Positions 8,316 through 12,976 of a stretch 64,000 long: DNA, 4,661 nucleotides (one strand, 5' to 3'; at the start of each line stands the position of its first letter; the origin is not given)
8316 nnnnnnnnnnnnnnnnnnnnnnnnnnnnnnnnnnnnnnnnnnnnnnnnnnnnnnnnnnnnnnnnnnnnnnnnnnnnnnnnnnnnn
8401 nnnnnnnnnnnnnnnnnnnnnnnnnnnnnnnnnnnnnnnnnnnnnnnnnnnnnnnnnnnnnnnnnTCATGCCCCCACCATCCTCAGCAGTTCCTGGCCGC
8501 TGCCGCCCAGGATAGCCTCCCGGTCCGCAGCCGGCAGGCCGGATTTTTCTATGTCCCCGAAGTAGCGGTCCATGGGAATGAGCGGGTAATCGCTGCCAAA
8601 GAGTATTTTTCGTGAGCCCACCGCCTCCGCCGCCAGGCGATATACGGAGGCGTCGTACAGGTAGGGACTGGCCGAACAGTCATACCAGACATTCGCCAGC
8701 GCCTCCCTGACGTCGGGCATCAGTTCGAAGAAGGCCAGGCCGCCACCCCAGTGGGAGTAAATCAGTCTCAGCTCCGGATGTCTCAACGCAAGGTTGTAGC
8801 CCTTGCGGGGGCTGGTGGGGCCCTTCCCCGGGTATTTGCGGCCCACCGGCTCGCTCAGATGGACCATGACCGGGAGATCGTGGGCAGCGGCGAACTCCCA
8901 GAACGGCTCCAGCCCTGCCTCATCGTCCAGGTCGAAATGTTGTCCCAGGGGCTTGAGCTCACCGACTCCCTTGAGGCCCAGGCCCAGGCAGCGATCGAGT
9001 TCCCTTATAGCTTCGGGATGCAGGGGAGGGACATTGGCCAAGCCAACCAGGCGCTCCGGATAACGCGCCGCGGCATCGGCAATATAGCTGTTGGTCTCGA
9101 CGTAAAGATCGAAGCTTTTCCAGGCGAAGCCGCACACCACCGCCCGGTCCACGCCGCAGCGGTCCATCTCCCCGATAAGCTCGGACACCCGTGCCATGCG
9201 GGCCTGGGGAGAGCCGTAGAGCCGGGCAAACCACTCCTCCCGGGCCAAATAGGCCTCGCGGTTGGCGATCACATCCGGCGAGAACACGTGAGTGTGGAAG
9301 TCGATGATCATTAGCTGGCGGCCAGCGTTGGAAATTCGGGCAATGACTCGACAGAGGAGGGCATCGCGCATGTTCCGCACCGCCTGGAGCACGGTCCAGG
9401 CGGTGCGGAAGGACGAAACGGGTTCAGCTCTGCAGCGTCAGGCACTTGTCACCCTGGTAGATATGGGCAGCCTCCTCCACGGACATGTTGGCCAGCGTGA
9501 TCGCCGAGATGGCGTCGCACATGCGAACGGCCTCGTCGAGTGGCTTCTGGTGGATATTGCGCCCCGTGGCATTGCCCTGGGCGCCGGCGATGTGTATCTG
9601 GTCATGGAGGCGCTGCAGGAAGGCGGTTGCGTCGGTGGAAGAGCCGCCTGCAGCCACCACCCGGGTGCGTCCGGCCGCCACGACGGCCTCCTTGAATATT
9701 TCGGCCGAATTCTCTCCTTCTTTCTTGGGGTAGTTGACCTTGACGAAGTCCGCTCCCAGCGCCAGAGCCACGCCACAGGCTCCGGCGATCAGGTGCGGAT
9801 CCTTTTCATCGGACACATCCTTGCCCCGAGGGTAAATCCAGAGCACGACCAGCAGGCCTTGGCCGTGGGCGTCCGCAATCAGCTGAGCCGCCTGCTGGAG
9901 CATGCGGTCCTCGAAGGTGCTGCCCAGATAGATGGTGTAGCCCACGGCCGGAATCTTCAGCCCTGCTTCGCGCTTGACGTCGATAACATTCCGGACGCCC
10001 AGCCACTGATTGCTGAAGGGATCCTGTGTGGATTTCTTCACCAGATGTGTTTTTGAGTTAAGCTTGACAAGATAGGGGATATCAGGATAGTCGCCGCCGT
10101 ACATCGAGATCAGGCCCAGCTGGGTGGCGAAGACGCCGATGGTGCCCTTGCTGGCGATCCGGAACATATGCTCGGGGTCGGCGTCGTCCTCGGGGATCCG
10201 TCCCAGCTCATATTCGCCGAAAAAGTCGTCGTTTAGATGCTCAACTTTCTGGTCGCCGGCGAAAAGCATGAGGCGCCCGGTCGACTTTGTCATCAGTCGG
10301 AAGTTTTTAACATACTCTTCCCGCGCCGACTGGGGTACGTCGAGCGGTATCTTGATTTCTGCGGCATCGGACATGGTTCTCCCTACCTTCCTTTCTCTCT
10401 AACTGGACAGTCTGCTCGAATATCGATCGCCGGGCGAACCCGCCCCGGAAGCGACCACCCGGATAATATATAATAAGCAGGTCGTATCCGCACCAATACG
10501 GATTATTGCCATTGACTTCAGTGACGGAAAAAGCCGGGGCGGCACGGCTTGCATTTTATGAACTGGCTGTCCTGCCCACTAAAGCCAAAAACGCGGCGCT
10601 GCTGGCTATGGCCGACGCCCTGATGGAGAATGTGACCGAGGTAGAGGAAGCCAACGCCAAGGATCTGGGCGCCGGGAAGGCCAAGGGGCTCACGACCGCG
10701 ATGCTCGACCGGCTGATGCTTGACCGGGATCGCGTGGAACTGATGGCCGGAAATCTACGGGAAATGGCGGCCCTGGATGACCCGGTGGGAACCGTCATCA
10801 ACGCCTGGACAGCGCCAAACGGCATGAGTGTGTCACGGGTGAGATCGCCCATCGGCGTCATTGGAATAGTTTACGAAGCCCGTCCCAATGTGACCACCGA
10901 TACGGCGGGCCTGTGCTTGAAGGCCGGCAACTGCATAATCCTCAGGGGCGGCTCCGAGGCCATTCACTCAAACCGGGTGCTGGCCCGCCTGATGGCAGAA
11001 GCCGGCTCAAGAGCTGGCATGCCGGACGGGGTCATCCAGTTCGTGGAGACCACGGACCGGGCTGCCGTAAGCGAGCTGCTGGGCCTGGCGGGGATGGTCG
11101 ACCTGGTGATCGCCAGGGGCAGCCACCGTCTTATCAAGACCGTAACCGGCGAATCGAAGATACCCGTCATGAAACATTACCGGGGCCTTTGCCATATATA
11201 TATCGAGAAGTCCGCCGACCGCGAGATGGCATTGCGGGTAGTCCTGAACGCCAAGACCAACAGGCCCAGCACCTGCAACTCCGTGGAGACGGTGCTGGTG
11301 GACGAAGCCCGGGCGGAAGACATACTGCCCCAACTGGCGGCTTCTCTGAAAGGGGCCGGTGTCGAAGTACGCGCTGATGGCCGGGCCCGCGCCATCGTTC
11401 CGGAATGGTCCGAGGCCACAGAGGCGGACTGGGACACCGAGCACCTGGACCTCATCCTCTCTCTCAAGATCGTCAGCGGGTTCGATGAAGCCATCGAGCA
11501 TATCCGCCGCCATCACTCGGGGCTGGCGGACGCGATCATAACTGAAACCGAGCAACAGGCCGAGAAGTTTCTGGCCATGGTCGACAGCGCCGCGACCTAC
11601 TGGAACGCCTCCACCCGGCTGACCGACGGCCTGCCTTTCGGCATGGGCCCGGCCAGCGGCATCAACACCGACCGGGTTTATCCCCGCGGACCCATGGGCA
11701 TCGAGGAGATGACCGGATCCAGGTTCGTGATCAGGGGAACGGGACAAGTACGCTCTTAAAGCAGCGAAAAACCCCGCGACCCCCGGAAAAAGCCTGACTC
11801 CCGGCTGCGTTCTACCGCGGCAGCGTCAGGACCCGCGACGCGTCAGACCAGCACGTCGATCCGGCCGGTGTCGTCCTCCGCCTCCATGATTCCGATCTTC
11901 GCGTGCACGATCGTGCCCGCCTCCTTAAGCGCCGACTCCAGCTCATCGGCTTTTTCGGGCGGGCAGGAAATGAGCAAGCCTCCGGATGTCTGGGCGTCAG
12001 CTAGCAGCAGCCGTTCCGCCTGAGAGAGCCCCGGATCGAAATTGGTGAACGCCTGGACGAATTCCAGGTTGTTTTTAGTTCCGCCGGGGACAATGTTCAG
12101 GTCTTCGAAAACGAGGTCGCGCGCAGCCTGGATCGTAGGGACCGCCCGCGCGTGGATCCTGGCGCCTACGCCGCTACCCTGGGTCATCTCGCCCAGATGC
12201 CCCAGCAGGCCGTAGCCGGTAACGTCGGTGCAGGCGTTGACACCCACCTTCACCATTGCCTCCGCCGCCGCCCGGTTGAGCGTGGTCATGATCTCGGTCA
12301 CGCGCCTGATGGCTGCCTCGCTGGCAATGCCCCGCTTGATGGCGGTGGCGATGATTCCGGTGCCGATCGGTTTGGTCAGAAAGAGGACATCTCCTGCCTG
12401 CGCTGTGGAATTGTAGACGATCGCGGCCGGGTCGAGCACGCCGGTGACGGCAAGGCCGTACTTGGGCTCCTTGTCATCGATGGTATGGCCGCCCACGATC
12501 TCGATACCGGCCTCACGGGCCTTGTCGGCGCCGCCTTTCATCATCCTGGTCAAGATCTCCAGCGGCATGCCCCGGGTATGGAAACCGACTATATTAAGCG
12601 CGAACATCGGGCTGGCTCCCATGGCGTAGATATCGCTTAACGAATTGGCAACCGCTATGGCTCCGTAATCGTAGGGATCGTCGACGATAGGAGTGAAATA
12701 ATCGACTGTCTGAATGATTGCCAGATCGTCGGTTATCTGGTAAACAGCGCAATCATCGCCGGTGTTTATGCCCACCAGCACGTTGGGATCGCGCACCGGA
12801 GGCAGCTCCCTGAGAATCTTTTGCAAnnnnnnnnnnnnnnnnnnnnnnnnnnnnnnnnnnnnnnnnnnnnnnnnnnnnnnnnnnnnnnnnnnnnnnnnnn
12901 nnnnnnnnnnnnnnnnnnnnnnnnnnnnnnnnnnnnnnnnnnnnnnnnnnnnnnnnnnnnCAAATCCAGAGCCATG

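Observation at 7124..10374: Orphan LarB in an unusual neighbourhood (class I aldolase - amidohydrolase_2 - LarB - RsbRD_N-like) without larA, larC or larE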

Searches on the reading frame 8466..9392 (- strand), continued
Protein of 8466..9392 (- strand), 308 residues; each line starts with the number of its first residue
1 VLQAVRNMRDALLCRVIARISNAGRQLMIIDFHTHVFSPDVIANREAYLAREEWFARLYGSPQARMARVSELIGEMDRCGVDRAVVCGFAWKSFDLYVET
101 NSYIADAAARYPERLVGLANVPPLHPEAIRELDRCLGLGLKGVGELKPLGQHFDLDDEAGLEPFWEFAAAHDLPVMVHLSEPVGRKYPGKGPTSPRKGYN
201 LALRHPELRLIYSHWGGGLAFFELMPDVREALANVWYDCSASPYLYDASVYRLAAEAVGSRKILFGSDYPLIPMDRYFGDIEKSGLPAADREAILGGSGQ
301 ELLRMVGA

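Call 84: search_protein_representatives(alignment_id=A1)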
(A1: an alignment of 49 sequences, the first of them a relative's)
Query: 49 sequences, 282 profile positions. Proteins with E-value up to 0.001 (for the whole library): 15464; up to 1e-10: 5368; up to 1e-30: 450. The best 150 are listed.
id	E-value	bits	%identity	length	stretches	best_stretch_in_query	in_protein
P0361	3.8e-122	423.0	-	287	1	1-280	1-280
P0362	7.6e-120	415.4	-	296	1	1-279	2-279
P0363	6.2e-112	389.5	-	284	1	2-280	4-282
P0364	4.3e-109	380.2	-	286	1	1-279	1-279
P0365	1.0e-108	379.0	-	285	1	1-279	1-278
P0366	1.3e-103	362.1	-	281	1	1-280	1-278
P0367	3.7e-103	360.7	-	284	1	1-279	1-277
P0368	5.8e-102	356.8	-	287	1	1-280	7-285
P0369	1.3e-101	355.6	-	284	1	2-280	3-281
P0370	3.2e-100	351.1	-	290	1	1-278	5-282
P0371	7.5e-98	343.3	-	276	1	1-277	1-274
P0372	1.5e-97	342.3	-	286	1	3-279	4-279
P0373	1.5e-97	342.3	-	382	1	3-279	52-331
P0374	4.6e-97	340.7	-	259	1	1-206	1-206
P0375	1.7e-96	338.8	-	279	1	3-278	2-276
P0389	2.6e-91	321.8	-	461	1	1-277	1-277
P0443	3.7e-71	255.7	-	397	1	1-280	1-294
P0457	7.0e-68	245.0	-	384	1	1-280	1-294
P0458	7.9e-68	244.8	-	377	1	1-272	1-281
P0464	3.7e-66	239.3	-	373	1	1-262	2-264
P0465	6.5e-66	238.5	-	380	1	2-277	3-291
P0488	5.9e-60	219.0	-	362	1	2-250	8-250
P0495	1.5e-58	214.3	-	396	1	1-278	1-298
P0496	4.2e-58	212.9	-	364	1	2-245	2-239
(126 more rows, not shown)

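Call 85: search_protein_families(library=pfam, proteins=[P0389, P0443, P0457, P0458, P0464, P0465, P0495, P0488, P0496, P0373], max_evalue=0.001)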
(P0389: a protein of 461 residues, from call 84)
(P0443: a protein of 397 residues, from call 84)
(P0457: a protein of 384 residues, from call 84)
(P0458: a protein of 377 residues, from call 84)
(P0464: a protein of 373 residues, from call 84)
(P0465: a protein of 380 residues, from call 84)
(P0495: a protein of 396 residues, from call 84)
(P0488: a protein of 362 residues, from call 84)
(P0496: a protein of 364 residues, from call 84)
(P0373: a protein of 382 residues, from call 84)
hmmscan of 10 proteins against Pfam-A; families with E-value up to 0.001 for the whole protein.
P0389 (461 aa): 3 families
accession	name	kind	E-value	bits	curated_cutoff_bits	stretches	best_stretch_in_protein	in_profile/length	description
PF04909.20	Amidohydro_2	-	1.9e-32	113.6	26.4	1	3-274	1-284/289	Amidohydrolase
PF03167.25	UDG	-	2.2e-20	73.6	24.3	1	288-442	1-127/141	Uracil DNA glycosylase superfamily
PF01026.27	TatD_DNase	-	6.7e-05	22.8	27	1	3-249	1-212/253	TatD related DNase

P0443 (397 aa): 1 family
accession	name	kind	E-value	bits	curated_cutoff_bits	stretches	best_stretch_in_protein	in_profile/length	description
PF04909.20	Amidohydro_2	-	3.4e-35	122.7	26.4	1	3-293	1-289/289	Amidohydrolase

P0457 (384 aa): 1 family
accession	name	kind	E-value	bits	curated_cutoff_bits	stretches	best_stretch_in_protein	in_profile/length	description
PF04909.20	Amidohydro_2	-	1.3e-27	97.7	26.4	1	3-291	1-287/289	Amidohydrolase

P0458 (377 aa): 1 family
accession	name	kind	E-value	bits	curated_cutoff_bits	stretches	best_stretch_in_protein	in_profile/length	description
PF04909.20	Amidohydro_2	-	6.3e-25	88.9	26.4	1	3-281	1-282/289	Amidohydrolase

P0464 (373 aa): 2 families
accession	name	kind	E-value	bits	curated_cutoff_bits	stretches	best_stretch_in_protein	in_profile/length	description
PF04909.20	Amidohydro_2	-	2.5e-31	109.9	26.4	1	4-286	1-285/289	Amidohydrolase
PF01026.27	TatD_DNase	-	3e-05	24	27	1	4-258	1-220/253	TatD related DNase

P0465 (380 aa): 1 family
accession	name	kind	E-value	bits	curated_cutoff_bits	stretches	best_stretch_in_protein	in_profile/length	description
PF04909.20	Amidohydro_2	-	4.6e-35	122.2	26.4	1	4-291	1-287/289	Amidohydrolase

P0495 (396 aa): 1 family
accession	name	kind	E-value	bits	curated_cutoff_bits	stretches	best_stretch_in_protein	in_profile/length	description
PF04909.20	Amidohydro_2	-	3.1e-28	99.8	26.4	1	3-297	1-287/289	Amidohydrolase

P0488 (362 aa): 1 family
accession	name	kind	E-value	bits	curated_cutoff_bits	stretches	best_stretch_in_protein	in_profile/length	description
PF04909.20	Amidohydro_2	-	9.1e-28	98.3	26.4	1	9-283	1-287/289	Amidohydrolase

P0496 (364 aa): 1 family
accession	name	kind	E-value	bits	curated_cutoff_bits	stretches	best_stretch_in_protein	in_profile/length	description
PF04909.20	Amidohydro_2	-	1.3e-24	88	26.4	1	3-277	1-286/289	Amidohydrolase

P0373 (382 aa): 1 family
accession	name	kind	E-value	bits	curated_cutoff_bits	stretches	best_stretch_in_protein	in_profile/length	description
PF04909.20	Amidohydro_2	-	1.6e-27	97.4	26.4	1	52-331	1-289/289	Amidohydrolase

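Call 94: search_protein_families(library=padloc, proteins=[window:8466-9311:-, L168:6887-7483:+], max_evalue=0.01)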
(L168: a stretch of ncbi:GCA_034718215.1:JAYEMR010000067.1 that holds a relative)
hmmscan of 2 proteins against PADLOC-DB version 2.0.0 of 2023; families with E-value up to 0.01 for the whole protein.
window:8466-9311:- (281 aa): 0 families

L168:6887-7483:+ (198 aa): 0 families

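Call 95: search_protein_families(library=ncbifam, proteins=[L168:6887-7483:+, P0075], max_evalue=0.00001)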
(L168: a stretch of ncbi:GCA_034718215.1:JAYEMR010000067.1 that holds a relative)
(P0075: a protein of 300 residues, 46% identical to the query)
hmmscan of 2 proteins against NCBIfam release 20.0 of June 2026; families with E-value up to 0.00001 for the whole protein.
L168:6887-7483:+ (198 aa): 2 families
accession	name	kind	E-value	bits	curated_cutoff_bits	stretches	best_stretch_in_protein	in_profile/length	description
TIGR02258.1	2_5_ligase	equivalog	7.7e-47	159.5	65.7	1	5-193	1-180/180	RNA 2',3'-cyclic phosphodiesterase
NF011704.0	PRK15124.1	equivalog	4.1e-12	46.4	184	1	1-143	1-135/176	RNA 2',3'-cyclic phosphodiesterase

P0075 (300 aa): 0 families

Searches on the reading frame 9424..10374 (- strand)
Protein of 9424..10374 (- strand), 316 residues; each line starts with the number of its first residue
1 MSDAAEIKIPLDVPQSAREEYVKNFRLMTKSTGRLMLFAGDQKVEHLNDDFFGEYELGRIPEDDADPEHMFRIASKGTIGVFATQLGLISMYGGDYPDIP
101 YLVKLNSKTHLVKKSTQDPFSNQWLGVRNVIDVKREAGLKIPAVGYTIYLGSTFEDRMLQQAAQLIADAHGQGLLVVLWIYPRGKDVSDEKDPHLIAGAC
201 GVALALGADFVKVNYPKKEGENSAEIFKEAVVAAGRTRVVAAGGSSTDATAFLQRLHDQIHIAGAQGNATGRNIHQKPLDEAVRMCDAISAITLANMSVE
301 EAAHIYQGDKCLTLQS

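Call 3: search_protein_families(library=pfam, proteins=[window:9424-10374:-], max_evalue=0.01)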
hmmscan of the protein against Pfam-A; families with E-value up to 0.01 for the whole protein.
window:9424-10374:- (316 aa): 1 family
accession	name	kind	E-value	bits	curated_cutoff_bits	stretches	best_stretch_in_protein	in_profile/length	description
PF01791.15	DeoC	-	3.1e-51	174.6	23.8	1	36-277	2-229/229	DeoC/LacD family aldolase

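Call 4: search_protein_families(library=ncbifam, proteins=[window:9424-10374:-], max_evalue=0.01)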
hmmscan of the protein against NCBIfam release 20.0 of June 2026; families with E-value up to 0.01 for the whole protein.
window:9424-10374:- (316 aa): 10 families
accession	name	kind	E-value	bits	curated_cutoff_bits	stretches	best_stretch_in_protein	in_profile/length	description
NF005321.0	PRK06852.1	equivalog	1.3e-152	507.2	420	1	4-309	6-307/308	aldolase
NF006704.0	PRK09250.1-1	equivalog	8.2e-33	113.6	277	1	31-292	36-304/308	class I fructose-bisphosphate aldolase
NF005556.0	PRK07226.1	subfamily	8.9e-33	113.8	241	1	26-306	12-264/267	2-amino-3,7-dideoxy-D-threo-hept-6-ulosonate synthase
NF040816.1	Fbpase1_Arch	equivalog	1.1e-27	97.1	430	1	32-305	18-269/271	class I fructose-bisphosphate aldolase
TIGR01949.1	ADH_synth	equivalog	1.5e-25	90.3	299.45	1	98-302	68-253/255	2-amino-3,7-dideoxy-D-threo-hept-6-ulosonate synthase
NF006707.0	PRK09250.1-4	equivalog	8.5e-21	74.3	327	1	31-220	67-248/355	class I fructose-bisphosphate aldolase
NF006081.0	PRK08227.1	equivalog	4.8e-16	58.9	297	1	131-308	125-288/291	3-hydroxy-5-phosphonooxypentane-2,4-dione thiolase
NF006705.0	PRK09250.1-2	equivalog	3e-14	52.6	682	1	31-220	64-245/349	class I fructose-bisphosphate aldolase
NF041223.1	BagB_FevI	exception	5.7e-14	51.9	500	1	134-279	103-242/257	bagremycin/ferroverdin biosynthesis DhnA-type aldolase BagB/FevI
NF006706.0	PRK09250.1-3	equivalog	1.3e-11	44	664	1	31-221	64-246/350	class I fructose-bisphosphate aldolase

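Call 18: search_solved_structures(query=window:9424-10374:-, max_evalue=0.001, show_alignments=1)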
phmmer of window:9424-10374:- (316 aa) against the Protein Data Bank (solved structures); distinct sequences matched with E-value up to 0.001: 8.
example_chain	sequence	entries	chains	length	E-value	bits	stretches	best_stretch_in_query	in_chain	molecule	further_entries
4moz_A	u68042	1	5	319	2e-104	352.5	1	6-313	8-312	Fructose-bisphosphate aldolase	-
1ojx_A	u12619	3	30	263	4.6e-28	101.8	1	30-294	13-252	FRUCTOSE-BISPHOSPHATE ALDOLASE CLASS I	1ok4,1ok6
2yce_A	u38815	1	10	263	4.4e-27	98.6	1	30-294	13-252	FRUCTOSE-BISPHOSPHATE ALDOLASE CLASS 1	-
1w8s_A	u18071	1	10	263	1.5e-25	93.6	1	30-294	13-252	FRUCTOSE-BISPHOSPHATE ALDOLASE CLASS I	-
2qjg_A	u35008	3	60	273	3.4e-16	62.8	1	141-303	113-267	Putative aldolase MJ0400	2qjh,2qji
3gkf_O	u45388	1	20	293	3.4e-06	30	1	139-310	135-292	Aldolase lsrF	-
3glc_A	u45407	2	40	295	3.4e-06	30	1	139-310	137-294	Aldolase lsrF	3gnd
4p2v_A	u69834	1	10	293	2.2e-05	27.3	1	139-310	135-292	Uncharacterized aldolase LsrF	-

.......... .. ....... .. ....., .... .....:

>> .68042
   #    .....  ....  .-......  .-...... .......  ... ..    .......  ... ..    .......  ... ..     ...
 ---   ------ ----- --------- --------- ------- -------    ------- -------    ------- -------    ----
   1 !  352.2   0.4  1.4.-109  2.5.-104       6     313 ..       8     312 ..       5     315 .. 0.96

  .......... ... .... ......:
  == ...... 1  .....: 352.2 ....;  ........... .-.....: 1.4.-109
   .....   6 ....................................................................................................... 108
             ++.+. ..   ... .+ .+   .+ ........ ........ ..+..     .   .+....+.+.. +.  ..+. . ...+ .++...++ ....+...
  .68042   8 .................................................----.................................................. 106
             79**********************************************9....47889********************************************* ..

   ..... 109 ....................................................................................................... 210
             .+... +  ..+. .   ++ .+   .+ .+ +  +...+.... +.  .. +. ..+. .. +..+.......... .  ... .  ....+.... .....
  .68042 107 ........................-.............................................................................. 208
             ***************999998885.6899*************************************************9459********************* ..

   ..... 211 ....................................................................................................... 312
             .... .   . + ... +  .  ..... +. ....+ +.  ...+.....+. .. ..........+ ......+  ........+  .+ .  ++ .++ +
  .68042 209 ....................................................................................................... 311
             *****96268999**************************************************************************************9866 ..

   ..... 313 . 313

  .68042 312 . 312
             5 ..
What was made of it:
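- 9424..10374 (-): Class I (DhnA/PRK06852-type) aldolase, probably a housekeeping fructose-bisphosphate aldolase. A neighbour, probably not part of the module. PDB 4moz 2e-104 (calls 3, 4, 18).
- On Class I FBP aldolase, DhnA/PRK06852 type: PDB 4moz at 2e-104 (calls 4, 18).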

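Call 94: search_protein_families(library=padloc, proteins=[window:9424-10374:-], max_evalue=0.01)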
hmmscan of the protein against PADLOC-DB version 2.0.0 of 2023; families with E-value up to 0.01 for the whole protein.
window:9424-10374:- (316 aa): 0 families

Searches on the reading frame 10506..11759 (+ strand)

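Call 3: search_protein_families(library=pfam, proteins=[window:10506-11759:+], max_evalue=0.01)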
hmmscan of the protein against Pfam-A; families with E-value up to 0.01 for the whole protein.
window:10506-11759:+ (417 aa): 1 family
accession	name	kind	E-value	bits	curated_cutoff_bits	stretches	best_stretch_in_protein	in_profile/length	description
PF00171.27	Aldedh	-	2.3e-24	86.2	23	2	7-284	32-296/461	Aldehyde dehydrogenase family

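Call 4: search_protein_families(library=ncbifam, proteins=[window:10506-11759:+], max_evalue=0.01)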
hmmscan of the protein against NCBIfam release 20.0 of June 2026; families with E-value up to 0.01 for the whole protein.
window:10506-11759:+ (417 aa): 30 families (the best 25 are shown)
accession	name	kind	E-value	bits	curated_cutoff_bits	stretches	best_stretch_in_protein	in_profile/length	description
NF001221.0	PRK00197.1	equivalog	1.4e-158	528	289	1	5-416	6-417/418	glutamate-5-semialdehyde dehydrogenase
TIGR00407.1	proA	equivalog_domain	3.6e-132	441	317.45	1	13-404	1-396/398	glutamate-5-semialdehyde dehydrogenase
TIGR01092.1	P5CS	equivalog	2.5e-96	323.5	796.75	1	7-415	289-694/715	delta l-pyrroline-5-carboxylate synthetase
NF010378.0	PRK13805.1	equivalog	2.2e-14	52.3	951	1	108-278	103-274/872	bifunctional acetaldehyde-CoA/alcohol dehydrogenase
TIGR02518.1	EutH_ACDH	equivalog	2.7e-14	52.9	620.1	1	108-277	97-267/488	acetaldehyde dehydrogenase (acetylating)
NF052305.1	DioxValDhHalo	equivalog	2e-12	46.8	750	2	107-282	133-309/483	2,5-dioxovalerate dehydrogenase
NF045736.1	PaDhStyDRhodo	equivalog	6.8e-11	41.4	800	1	58-280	87-309/479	phenylacetaldehyde dehydrogenase StyD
NF047625.1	AcylSulfactDhSauS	equivalog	2.4e-10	39.8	600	1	81-296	73-280/464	acylating sulfoacetaldehyde dehydrogenase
NF010000.0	PRK13473.1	subfamily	2.5e-09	36.3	615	1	6-282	41-305/475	aminobutyraldehyde dehydrogenase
NF050084.1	pip_6_carb_DH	equivalog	5.6e-09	35.4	730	1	114-281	116-287/475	L-piperidine-6-carboxylate dehydrogenase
TIGR03240.1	arg_catab_astD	equivalog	1.2e-08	34.2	579.3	2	309-386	370-448/484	succinylglutamate-semialdehyde dehydrogenase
NF040648.1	lactal_redase_Meth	equivalog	1.5e-08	34.1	650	1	112-278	126-295/463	lactaldehyde dehydrogenase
NF006992.0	PRK09457.1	subfamily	1.9e-08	33.4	514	2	309-385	372-449/487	succinylglutamate-semialdehyde dehydrogenase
TIGR02299.1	HpaE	equivalog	5.6e-08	31.8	638.35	1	6-277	40-298/488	5-carboxymethyl-2-hydroxymuconate semialdehyde dehydrogenase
TIGR03216.1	OH_muco_semi_DH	equivalog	2.5e-07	29.7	693.25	1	20-211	53-233/481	2-hydroxymuconic semialdehyde dehydrogenase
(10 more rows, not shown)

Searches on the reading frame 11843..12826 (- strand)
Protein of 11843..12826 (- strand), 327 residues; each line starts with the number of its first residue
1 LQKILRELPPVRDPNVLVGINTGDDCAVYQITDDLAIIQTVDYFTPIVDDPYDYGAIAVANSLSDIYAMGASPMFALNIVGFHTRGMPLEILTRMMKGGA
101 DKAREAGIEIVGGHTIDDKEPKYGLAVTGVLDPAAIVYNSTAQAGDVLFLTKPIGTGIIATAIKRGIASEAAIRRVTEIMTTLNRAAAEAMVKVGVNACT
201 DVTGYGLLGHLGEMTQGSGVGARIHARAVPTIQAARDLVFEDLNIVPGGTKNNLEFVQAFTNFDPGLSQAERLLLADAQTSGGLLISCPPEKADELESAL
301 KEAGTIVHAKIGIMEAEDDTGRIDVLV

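Call 3: search_protein_families(library=pfam, proteins=[window:11843-12826:-], max_evalue=0.01)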
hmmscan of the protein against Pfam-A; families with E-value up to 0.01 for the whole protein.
window:11843-12826:- (327 aa): 2 families
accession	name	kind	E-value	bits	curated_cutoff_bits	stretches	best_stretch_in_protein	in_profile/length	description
PF00586.29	AIRS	-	1.2e-29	103.4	24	1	23-130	1-111/112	AIR synthase related protein, N-terminal domain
PF02769.27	AIRS_C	-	6.9e-22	78.7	23.1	1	143-320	1-151/156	AIR synthase related protein, C-terminal domain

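Call 4: search_protein_families(library=ncbifam, proteins=[window:11843-12826:-], max_evalue=0.01)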
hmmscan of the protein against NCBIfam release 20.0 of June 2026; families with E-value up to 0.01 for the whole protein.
window:11843-12826:- (327 aa): 17 families
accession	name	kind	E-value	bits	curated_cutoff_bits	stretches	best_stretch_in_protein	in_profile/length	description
TIGR00476.1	selD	equivalog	8.9e-106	353.6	125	1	2-292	21-310/311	selenide, water dikinase SelD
NF002098.0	PRK00943.1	equivalog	2.3e-97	326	299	1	4-323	29-344/347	selenide, water dikinase SelD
NF010705.0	PRK14105.1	equivalog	3.2e-51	174.2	291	1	17-238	43-277/345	selenide, water dikinase SelD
TIGR04369.1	fusion_not_SelD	hypoth_equivalog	4.6e-40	137.4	700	1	23-299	383-692/701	oxidoreductase/SelD-related fusion protein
TIGR01379.1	thiL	equivalog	2.3e-28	99.1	184.15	1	18-238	19-245/320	thiamine-phosphate kinase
NF004351.0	PRK05731.1-4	equivalog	1.2e-19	70.6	324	1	14-233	31-251/321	thiamine-phosphate kinase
TIGR03267.1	methan_mark_2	hypoth_equivalog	1.5e-19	70.3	365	1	19-233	40-250/323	methanogenesis marker 2 protein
TIGR04049.1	AIR_rel_sll0787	hypoth_equivalog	4.5e-15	55.5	321.3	1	20-231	40-243/318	sll0787 family AIR synthase-like protein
TIGR02124.1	hypE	equivalog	5.1e-15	55.3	251.6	1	19-234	29-248/332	hydrogenase expression/formation protein HypE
TIGR04050.1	MSMEG_0567_Cter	hypoth_equivalog_domain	4.2e-12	46.1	312.2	1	23-235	33-232/296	MSMEG_0567/sll0787 family protein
NF004353.0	PRK05731.2-2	equivalog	3.2e-10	39.6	301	1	22-238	18-234/311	thiamine-phosphate kinase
NF004350.0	PRK05731.1-1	equivalog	3.7e-10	39.2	441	1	18-237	23-247/325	thiamine-phosphate kinase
NF004354.0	PRK05731.2-3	equivalog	7.9e-10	38.6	204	1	22-157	16-150/273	thiamine-phosphate kinase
TIGR01736.1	FGAM_synth_II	equivalog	7.9e-10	37.7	525.75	1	3-231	40-282/718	phosphoribosylformylglycinamidine synthase subunit PurL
NF002290.1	PRK01213.1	equivalog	1.8e-07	29.8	648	1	3-231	40-281/723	phosphoribosylformylglycinamidine synthase subunit PurL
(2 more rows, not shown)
